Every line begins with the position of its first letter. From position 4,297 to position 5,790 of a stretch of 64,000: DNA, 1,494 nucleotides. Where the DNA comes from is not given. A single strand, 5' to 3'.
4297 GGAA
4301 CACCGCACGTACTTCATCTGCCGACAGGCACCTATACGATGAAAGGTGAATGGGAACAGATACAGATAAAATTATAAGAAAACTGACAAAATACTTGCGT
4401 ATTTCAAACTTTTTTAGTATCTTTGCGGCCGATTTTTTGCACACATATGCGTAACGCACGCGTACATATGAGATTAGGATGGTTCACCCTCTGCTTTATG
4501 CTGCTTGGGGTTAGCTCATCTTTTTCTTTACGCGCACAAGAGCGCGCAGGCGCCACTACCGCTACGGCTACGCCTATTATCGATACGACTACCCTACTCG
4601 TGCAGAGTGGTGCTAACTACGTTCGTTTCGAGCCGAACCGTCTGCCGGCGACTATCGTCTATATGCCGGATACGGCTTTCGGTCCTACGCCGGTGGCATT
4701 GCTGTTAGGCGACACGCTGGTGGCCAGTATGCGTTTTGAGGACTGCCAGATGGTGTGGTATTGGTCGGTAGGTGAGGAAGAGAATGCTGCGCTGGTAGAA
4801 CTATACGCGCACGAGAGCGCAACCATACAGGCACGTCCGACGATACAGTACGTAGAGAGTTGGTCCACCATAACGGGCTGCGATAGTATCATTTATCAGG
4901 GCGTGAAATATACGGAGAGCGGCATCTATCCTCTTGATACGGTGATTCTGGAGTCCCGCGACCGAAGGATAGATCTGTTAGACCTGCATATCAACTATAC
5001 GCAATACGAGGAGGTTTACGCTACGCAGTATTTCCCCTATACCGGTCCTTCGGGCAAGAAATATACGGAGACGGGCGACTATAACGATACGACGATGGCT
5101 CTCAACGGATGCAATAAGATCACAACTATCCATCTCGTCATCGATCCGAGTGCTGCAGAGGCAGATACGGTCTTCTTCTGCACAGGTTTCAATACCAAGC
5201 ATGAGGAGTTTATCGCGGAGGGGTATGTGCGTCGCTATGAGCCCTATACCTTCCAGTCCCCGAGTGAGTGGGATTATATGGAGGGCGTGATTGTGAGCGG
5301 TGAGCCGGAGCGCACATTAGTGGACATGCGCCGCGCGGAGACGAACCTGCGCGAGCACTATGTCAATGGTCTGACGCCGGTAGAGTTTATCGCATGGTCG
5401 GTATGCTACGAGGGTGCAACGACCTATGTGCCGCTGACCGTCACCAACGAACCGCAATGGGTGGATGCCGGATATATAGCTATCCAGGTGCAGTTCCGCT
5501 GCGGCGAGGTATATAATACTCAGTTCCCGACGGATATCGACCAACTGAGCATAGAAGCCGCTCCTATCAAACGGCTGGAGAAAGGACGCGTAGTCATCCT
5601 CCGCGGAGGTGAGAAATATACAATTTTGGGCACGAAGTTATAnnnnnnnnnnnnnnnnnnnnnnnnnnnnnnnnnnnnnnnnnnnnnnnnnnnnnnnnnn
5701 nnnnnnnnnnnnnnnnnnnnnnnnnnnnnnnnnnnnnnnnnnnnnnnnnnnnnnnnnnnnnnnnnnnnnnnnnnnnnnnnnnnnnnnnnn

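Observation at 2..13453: Seven-gene co-directional block of exported proteins with no enzyme signature, culminating in a giant T9SS cargo and a dedicated beta-barrel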

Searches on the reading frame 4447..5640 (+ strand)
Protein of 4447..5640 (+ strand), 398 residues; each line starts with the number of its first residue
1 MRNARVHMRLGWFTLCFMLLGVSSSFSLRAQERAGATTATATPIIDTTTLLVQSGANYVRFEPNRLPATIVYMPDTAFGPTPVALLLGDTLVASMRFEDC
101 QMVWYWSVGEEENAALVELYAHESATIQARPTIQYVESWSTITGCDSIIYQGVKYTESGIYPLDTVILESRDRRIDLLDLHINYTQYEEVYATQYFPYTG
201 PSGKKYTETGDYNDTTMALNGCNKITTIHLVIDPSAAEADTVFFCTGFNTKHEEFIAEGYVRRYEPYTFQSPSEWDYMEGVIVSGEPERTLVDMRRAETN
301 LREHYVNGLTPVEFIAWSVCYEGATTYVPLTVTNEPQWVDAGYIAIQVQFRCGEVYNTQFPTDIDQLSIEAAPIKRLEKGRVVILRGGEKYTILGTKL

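Call 5: search_protein_families(library=pfam, proteins=[window:4447-5640:+], max_evalue=0.1)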
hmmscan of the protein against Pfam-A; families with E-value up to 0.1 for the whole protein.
window:4447-5640:+ (398 aa): 0 families

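Call 6: search_protein_families(library=ncbifam, proteins=[window:4447-5640:+], max_evalue=0.1)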
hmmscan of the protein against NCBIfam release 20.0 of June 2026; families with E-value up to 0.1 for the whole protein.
window:4447-5640:+ (398 aa): 1 family
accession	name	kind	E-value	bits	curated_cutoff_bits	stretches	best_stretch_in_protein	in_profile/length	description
NF041544.1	ParC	equivalog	0.043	13.5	95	1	365-396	12-43/80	ParC family partition-associated protein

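Call 8: search_protein_families(library=phrogs, proteins=[window:4447-5640:+], max_evalue=0.01)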
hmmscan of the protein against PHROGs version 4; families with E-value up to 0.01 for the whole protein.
window:4447-5640:+ (398 aa): 0 families

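Call 89: search_protein_families(library=pfam, alignment_id=A4, max_evalue=0.1)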
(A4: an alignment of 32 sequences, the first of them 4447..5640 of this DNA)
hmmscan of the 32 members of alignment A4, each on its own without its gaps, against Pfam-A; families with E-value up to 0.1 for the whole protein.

A. member 1, window:4447-5640:+ (398 aa): 0 families

B. families by the number of members that match (of 32 scanned): 19 families
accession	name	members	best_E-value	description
PF07470.19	Glyco_hydro_88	3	1.8e-08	Glycosyl Hydrolase Family 88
PF18663.7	Pallilysin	3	1.8e-07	Pallilysin beta barrel domain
PF25478.1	EGF_Mua-3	3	0.034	Transmembrane cell adhesion receptor mua-3-like, EGF-like domain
PF07038.16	Circovir2_Orf4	2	0.0027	Circovirus 2, anti-apoptotic ORF4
PF21988.2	G7C_GBD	2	0.026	Podovirus tailspike protein Galactose-binding domain-like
PF01429.25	MBD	1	0.00044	Methyl-CpG binding domain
PF04376.19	ATE_N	1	0.0017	Arginine-tRNA-protein transferase, N terminus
PF00168.36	C2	1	0.015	C2 domain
PF23985.1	DUF7308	1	0.022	Domain of unknown function (DUF7308)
PF23673.1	DUF7154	1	0.03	Domain of unknown function (DUF7154)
PF13785.11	DUF4178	1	0.035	Domain of unknown function (DUF4178)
PF19724.4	DUF6217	1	0.051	Family of unknown function (DUF6217)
PF12158.14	DUF3592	1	0.059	Domain of unknown function (DUF3592)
PF17616.7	US6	1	0.061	Viral unique short region 6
PF02920.21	Integrase_DNA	1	0.068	DNA binding domain of tn916 integrase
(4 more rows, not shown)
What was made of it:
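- Three of 32 G4 orthologues hit a GH88 domain (call 89), which hints at glycan processing rather than pure adhesion. Three of 32 G4 orthologues hit PF07470 GH88 (best E=1.8e-8; call 89).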

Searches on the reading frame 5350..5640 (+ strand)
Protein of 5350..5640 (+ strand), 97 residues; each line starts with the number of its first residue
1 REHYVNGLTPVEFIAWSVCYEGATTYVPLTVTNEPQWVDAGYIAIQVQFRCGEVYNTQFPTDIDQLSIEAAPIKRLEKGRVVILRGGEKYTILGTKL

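Call 21: search_protein_families(library=ncbifam, proteins=[window:5350-5640:+], max_evalue=10)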
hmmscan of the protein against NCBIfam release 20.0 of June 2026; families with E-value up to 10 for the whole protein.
seq(97 aa): 1 family
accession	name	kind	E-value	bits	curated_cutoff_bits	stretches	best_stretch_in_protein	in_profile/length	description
NF041544.1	ParC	equivalog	0.0052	16.5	95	1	64-95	12-43/80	ParC family partition-associated protein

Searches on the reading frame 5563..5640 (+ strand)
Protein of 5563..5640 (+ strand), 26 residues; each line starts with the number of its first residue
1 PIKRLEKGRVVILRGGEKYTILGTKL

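Call 112: find_related_loci(query=A12, collection=metagenome_contigs, flank=4000)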
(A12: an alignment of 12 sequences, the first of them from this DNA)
Query A12 (26 aa) in metagenome_contigs; peptide patterns used: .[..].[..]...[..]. (x = any residue, [..] = any of these).
109 stretches matched a pattern; 60 encode a relative of the query (tblastn E <= 1e-3); 60 distinct loci.
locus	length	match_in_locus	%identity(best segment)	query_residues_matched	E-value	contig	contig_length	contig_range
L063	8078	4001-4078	69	1-26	1e-10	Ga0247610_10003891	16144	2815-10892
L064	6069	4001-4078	73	1-26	4e-10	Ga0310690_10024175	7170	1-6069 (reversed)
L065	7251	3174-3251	69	1-26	8e-10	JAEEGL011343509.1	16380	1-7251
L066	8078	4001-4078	69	1-26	8e-10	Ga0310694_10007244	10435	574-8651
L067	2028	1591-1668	65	1-26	1e-9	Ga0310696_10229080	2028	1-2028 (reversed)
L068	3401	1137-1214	65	1-26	2e-9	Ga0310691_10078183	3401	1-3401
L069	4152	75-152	77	1-26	2e-9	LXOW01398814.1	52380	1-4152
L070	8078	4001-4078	69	1-26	2e-9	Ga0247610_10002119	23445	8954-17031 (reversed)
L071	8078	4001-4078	65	1-26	3e-9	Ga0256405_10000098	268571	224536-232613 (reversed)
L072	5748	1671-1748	65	1-26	3e-9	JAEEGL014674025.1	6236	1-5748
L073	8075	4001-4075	68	2-26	8e-9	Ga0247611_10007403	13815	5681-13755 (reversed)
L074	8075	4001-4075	68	2-26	8e-9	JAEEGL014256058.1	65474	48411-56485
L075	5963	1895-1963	65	1-23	1e-8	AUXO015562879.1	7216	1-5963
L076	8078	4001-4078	65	1-26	1e-8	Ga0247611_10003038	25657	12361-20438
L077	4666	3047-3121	68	2-26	1e-8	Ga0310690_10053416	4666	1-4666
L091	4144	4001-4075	64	2-26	1e-7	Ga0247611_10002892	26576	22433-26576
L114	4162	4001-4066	59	2-23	7e-5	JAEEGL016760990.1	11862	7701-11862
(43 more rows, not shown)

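Call 114: search_solved_structures(query=L114:2-4081:+, max_evalue=0.001)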
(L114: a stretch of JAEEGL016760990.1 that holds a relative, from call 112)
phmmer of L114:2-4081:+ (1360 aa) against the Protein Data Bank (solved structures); distinct sequences matched with E-value up to 0.001: 13.
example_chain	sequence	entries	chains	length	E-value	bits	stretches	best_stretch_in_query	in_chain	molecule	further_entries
9ot8_A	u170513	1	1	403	1.5e-08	36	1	295-371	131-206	FN3con-9 - FN3con-41 fusion,Galectin-3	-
3r8q_A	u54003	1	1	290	6.7e-08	33.8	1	207-448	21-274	Fibronectin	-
1fnh_A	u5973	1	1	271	1.7e-07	32.5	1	255-448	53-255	PROTEIN (FIBRONECTIN)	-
4u3h_A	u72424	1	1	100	4.4e-07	31.1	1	297-376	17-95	FN3con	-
6mfa_A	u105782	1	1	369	5.3e-06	27.6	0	299-405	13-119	Fibronectin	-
4lxo_A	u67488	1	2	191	6.4e-06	27.3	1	345-450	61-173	Fibronectin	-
9p6s_C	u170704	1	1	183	2.1e-05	25.6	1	710-874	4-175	Fibronectin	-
1mfn_A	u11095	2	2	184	2.2e-05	25.5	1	343-447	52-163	FIBRONECTIN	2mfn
1tdq_A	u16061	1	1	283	0.0001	23.3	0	349-410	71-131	Tenascin-R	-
4gh7_B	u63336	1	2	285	0.00031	21.7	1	619-864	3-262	Fibronectin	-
9w18_A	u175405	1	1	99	0.00032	21.7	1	122-865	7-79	Fibronectin3-6847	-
5n47_B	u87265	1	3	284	0.00043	21.2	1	619-864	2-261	Fibronectin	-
9ot9_A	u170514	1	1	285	0.00055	20.9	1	295-376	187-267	Galectin-3,FN3con-7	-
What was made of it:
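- One is an FN3-repeat protein (call 114).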

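Call 115: search_solved_structures(query=L091:800-4078:+, max_evalue=0.001)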
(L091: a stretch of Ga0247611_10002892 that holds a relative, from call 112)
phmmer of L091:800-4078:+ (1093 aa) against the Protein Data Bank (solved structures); distinct sequences matched with E-value up to 0.001: 0.
